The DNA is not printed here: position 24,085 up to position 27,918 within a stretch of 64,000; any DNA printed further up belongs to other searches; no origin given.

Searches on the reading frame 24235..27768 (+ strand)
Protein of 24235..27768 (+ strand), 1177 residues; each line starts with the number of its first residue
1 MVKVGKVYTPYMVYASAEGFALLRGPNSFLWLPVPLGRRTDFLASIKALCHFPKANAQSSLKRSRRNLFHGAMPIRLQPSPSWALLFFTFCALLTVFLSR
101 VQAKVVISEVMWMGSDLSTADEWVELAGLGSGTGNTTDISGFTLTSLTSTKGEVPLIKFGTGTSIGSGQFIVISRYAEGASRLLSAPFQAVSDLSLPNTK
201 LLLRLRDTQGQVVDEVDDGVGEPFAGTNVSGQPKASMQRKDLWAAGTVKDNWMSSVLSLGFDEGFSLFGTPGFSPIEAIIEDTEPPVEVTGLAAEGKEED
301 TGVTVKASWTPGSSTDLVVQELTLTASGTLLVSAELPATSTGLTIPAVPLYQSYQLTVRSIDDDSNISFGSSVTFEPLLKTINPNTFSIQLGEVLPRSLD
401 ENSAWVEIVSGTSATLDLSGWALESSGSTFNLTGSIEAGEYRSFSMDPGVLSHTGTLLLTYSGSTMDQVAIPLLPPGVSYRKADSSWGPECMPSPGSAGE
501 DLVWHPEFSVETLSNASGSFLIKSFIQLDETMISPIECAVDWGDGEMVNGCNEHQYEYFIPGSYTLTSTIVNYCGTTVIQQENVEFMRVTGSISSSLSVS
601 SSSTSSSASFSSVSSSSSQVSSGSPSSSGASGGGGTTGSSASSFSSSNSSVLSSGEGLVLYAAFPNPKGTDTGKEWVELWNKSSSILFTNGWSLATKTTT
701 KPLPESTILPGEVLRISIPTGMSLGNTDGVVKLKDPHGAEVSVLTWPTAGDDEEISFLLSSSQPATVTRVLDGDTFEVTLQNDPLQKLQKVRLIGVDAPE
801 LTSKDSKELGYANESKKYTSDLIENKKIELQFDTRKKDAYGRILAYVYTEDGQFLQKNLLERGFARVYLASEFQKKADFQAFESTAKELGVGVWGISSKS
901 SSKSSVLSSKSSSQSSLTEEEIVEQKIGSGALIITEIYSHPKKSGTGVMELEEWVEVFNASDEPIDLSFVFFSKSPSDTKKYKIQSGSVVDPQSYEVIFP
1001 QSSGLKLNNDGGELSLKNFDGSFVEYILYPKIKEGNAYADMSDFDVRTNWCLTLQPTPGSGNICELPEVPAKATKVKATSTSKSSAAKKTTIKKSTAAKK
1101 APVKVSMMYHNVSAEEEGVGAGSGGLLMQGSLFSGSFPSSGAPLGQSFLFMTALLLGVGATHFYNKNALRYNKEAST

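Call 4: search_protein_families(library=pfam, proteins=[window:24235-27768:+], max_evalue=1)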
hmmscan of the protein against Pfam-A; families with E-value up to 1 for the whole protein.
window:24235-27768:+ (1177 aa): 3 families
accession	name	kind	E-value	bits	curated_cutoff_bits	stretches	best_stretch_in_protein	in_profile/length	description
PF00932.25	LTD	-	2e-32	112.2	34.3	4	929-1024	5-102/109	Lamin Tail Domain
PF00565.23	SNase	-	2.7e-20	73.3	21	1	790-894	1-105/107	Staphylococcal nuclease homologue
PF23926.2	LtfC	-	0.21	12.6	27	0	730-782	35-82/100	LtfC-like, beta-sandwich domain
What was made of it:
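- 24235..27768 (+): LTD-SNase membrane-anchored nuclease gene (1177 aa). It is the conserved upstream border of the island, 30 nt before P1. Pfam LTD 2e-32 and SNase 2.7e-20 (call 4).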

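Call 39: search_protein_families(library=padloc, proteins=[window:24235-27768:+], max_evalue=0.1)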
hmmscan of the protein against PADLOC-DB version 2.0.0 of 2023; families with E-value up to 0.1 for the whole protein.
window:24235-27768:+ (1177 aa): 1 family
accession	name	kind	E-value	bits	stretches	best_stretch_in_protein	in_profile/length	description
PDLC01096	C3a212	-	2.4e-22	77.5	1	754-907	37-189/279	SNc+LTD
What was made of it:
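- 24235..27768 (+): PADLOC 'SNc+LTD' 2.4e-22 (call 39).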
